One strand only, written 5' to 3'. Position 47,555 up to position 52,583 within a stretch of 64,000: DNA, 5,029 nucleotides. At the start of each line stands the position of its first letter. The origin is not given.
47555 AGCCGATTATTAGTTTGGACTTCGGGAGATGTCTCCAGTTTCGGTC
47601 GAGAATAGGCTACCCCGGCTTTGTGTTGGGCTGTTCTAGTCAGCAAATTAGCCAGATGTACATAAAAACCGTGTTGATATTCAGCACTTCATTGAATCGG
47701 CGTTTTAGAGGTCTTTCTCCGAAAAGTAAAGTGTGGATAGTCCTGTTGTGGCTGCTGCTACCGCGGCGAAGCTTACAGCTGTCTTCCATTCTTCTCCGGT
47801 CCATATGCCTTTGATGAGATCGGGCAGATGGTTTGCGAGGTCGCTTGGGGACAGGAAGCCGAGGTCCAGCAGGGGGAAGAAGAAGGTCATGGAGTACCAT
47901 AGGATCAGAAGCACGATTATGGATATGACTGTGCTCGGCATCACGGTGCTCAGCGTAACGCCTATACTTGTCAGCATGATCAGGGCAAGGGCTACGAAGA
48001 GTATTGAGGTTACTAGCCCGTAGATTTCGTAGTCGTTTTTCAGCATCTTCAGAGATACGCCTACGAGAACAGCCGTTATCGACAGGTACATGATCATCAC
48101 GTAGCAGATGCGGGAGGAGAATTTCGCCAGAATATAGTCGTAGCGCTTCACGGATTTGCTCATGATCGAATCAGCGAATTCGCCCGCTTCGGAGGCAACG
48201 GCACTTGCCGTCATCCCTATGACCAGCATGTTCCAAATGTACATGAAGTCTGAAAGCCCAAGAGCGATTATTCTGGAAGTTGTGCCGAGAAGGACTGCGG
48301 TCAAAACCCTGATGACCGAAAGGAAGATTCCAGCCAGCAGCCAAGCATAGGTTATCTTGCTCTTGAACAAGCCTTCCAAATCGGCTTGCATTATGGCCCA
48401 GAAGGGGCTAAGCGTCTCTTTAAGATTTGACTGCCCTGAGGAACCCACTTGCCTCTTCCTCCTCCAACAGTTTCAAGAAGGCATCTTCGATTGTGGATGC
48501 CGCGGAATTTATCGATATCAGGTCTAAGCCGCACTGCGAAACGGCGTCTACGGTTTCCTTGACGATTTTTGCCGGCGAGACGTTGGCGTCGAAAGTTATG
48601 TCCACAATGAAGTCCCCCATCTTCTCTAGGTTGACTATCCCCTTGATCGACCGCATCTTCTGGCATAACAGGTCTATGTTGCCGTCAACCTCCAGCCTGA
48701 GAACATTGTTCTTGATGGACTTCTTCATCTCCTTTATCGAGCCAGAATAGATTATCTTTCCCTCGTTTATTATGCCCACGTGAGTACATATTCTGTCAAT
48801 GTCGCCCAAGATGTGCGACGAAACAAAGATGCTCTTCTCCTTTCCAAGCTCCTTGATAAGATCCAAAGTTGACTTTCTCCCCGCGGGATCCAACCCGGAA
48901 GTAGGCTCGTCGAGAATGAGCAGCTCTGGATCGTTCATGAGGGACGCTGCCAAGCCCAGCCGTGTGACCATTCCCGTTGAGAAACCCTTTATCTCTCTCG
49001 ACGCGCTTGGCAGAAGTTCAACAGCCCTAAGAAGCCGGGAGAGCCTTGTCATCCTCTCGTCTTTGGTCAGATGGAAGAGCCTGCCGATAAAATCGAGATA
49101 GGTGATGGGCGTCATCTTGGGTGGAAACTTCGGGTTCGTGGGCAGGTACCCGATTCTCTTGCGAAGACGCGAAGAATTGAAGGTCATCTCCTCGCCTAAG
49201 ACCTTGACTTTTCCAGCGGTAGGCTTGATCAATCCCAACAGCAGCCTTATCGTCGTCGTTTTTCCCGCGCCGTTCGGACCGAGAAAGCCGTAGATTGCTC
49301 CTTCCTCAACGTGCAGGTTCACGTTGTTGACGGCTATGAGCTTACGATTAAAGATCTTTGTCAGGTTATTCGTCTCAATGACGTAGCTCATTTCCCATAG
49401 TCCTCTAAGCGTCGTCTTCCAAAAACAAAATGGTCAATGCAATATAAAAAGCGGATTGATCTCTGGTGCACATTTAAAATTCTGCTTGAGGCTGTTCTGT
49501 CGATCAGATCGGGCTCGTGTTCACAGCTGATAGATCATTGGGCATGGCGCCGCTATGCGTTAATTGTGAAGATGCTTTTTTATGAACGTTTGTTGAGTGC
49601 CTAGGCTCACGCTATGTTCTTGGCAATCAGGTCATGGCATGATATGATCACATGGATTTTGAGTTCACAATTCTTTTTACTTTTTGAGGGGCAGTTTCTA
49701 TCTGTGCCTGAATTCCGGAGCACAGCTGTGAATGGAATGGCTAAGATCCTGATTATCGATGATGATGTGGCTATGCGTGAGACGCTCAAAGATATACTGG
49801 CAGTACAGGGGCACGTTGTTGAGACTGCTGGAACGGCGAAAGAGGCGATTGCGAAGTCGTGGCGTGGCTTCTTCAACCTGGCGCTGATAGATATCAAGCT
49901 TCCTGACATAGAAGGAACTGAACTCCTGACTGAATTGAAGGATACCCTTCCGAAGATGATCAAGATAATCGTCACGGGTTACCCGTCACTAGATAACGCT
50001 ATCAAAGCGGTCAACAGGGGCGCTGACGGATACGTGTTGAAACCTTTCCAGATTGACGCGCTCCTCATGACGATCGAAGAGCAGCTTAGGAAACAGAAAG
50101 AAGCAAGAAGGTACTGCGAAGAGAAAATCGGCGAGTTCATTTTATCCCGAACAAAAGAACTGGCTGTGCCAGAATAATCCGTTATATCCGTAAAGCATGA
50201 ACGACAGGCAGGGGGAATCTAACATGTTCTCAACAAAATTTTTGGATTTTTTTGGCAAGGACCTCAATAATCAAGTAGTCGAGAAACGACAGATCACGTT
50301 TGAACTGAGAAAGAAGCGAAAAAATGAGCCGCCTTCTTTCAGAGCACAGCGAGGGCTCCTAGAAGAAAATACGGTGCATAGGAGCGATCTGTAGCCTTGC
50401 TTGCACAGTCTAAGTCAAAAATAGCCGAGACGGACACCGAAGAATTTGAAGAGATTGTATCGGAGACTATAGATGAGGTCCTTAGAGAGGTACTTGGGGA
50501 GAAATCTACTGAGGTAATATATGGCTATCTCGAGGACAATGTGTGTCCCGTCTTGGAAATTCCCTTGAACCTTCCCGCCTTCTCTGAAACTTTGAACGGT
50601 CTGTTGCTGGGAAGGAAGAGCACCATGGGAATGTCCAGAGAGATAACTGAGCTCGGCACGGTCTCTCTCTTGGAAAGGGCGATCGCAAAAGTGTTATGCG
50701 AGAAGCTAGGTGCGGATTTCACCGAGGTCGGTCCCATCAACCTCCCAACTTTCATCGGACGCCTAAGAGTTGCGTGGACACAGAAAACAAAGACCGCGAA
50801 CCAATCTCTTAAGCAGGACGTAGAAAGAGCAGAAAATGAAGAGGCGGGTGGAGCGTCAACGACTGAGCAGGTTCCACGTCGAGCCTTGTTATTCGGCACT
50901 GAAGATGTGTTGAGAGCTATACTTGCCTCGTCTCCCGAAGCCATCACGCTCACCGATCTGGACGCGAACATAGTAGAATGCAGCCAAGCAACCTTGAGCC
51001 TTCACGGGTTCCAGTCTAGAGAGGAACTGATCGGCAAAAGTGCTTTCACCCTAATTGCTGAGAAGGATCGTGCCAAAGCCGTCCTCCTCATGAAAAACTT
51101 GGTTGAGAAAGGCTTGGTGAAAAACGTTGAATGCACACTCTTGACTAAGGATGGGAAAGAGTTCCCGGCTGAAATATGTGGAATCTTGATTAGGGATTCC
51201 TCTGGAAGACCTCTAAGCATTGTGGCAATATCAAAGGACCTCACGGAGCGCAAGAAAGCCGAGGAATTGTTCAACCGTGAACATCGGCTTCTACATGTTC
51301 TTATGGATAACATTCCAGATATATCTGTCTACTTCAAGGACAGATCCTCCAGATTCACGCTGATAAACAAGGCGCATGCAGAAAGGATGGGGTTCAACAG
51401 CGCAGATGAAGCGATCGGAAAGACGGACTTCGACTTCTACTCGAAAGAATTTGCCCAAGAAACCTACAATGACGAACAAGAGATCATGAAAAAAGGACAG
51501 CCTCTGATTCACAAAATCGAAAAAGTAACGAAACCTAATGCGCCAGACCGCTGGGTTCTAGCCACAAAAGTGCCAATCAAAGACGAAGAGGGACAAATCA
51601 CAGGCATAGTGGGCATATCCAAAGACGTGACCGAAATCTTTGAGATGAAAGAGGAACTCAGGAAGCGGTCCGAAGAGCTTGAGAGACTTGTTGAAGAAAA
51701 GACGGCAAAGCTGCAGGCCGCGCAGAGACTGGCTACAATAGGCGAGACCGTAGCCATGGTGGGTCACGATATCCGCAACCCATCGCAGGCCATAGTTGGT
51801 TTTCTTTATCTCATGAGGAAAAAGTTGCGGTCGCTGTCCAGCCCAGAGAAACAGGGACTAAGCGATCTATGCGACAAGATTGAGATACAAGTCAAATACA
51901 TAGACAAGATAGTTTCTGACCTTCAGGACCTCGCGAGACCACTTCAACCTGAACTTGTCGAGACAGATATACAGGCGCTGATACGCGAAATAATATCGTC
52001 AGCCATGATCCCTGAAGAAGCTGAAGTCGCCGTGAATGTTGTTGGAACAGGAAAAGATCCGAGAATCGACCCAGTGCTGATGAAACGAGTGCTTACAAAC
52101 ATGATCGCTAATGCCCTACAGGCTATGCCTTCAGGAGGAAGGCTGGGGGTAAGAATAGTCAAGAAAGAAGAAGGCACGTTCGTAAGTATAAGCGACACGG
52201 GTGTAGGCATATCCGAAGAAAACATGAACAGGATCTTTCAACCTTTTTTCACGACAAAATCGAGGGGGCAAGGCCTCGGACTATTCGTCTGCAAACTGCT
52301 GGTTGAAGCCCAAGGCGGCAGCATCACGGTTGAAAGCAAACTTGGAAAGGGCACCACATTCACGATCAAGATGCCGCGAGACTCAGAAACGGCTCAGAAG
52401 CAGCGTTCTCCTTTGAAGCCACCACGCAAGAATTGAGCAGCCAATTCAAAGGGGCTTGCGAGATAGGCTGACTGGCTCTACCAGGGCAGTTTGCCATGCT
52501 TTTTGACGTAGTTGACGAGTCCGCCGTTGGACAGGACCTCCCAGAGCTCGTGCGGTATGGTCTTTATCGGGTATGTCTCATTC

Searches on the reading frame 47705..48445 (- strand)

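Call 70: search_protein_families(library=pfam, proteins=[window:47705-48445:-], max_evalue=0.001)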
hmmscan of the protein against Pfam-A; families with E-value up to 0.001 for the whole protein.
window:47705-48445:- (246 aa): 2 families
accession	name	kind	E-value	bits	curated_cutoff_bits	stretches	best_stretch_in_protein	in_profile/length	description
PF12679.13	ABC2_membrane_2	-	6.6e-06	26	27.2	1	95-246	103-283/283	ABC-2 family transporter protein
PF01061.29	ABC2_membrane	-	0.00066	19.7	26.9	1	15-190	3-177/211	ABC-2 type transporter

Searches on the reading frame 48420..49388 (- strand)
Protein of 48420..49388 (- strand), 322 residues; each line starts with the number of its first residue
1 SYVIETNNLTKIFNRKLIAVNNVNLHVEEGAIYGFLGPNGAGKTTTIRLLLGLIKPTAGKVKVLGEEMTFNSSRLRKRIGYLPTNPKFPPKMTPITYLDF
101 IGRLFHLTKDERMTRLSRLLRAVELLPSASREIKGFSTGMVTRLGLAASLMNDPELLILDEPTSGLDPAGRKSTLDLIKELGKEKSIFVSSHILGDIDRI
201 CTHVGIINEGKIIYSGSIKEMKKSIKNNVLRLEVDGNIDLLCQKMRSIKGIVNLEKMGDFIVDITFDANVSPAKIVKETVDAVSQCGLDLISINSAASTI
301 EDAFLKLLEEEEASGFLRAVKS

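Call 70: search_protein_families(library=pfam, proteins=[window:48420-49388:-], max_evalue=0.001)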
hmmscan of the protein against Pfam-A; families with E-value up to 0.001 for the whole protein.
window:48420-49388:- (322 aa): 2 families
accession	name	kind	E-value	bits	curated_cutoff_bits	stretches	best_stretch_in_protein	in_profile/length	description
PF00005.33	ABC_tran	-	1.6e-30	106.9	25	1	20-164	1-137/137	ABC transporter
PF13304.12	AAA_21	-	8.8e-09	36.3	27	1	135-192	237-298/304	AAA domain, putative AbiEii toxin, Type IV TA system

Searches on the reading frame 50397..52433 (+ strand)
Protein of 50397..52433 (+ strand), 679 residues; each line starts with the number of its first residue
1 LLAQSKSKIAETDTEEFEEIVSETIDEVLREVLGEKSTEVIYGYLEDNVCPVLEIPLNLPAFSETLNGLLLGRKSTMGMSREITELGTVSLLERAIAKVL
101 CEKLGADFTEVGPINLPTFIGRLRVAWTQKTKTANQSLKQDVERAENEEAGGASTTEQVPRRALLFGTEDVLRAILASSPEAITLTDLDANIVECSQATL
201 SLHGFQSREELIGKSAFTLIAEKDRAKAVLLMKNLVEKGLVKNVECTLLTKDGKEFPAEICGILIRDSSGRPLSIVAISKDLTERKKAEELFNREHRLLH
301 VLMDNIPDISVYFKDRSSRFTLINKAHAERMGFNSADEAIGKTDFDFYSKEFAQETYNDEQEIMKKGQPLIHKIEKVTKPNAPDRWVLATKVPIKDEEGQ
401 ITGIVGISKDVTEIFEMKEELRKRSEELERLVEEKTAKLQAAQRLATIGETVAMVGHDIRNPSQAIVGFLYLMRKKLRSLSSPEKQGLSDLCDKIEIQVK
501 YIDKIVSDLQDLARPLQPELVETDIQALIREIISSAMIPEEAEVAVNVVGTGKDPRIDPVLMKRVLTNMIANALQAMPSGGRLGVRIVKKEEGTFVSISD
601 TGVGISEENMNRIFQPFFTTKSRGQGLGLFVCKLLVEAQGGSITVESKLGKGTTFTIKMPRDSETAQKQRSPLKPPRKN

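Call 16: search_protein_families(library=pfam, proteins=[window:50397-52433:+], max_evalue=0.001)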
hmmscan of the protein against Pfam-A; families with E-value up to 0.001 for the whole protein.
window:50397-52433:+ (679 aa): 8 families
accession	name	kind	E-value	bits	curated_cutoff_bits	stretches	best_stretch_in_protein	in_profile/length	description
PF13426.13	PAS_9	-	2.6e-28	98.7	27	2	180-284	1-103/103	PAS domain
PF08448.16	PAS_4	-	9.3e-27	93.9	23.1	2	304-413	2-107/110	PAS fold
PF02518.31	HATPase_c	-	1.3e-26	93.7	26.4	1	558-662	2-110/111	Histidine kinase-, DNA gyrase B-, and HSP90-like ATPase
PF00989.32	PAS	-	4.6e-22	78.6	22.6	2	172-281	3-112/113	PAS fold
PF08447.18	PAS_3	-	8e-12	45.7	25.6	1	193-278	2-88/89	PAS fold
PF13188.13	PAS_8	-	4.5e-08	33.2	21.8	0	172-222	3-53/65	PAS domain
PF00512.31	HisKA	-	5e-07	30.1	26.9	1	449-515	3-63/66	His Kinase A (phospho-acceptor) domain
PF13596.12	PAS_10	-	5.8e-05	24.1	22.1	1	308-412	9-106/106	PAS domain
